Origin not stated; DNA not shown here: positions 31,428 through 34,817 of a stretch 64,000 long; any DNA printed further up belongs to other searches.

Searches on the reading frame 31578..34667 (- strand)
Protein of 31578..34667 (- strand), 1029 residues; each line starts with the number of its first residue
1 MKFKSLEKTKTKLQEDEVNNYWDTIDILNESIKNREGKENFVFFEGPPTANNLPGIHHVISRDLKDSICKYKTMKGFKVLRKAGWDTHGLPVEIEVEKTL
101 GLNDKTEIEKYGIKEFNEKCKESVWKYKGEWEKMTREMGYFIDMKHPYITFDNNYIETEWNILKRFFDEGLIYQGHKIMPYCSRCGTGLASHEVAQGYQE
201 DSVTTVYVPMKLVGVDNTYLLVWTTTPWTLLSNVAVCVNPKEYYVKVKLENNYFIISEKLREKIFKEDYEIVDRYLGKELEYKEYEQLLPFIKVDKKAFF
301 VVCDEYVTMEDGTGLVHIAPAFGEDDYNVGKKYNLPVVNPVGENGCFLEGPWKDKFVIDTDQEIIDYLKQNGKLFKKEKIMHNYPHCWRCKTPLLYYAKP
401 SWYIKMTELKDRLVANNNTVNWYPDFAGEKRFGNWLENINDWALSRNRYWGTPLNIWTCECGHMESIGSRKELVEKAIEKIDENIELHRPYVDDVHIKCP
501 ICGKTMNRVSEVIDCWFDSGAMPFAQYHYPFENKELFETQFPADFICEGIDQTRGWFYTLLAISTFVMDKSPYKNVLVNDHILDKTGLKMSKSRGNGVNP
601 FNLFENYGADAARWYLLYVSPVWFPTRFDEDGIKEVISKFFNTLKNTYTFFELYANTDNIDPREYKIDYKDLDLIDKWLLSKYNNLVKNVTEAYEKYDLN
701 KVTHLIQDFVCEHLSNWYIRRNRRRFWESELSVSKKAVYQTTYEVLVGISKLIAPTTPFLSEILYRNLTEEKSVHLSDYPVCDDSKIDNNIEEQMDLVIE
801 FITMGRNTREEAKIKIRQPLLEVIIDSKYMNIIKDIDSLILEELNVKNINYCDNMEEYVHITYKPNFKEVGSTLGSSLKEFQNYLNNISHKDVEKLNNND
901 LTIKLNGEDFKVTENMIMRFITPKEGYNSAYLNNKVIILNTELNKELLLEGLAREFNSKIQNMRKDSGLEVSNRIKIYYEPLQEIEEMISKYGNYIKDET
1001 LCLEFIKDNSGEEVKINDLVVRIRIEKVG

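Call 20: search_protein_families(library=pfam, proteins=[window:31578-34667:-], max_evalue=0.00001)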
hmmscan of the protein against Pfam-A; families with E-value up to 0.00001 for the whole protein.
window:31578-34667:- (1029 aa): 4 families
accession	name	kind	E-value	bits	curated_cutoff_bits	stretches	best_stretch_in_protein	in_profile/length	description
PF00133.28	tRNA-synt_1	-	1.2e-121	406.8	22.7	1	20-619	4-405/414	tRNA synthetases class I (I, L, M and V)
PF19302.4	DUF5915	-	3.4e-44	151.2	27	1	839-1028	3-195/195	Domain of unknown function (DUF5915)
PF08264.19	Anticodon_1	-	1.4e-36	126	25.1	1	676-824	1-147/148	Anticodon-binding domain of tRNA ligase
PF09334.17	tRNA-synt_1g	-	8.2e-12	45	20.1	0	572-636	311-374/391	tRNA synthetases class I (M)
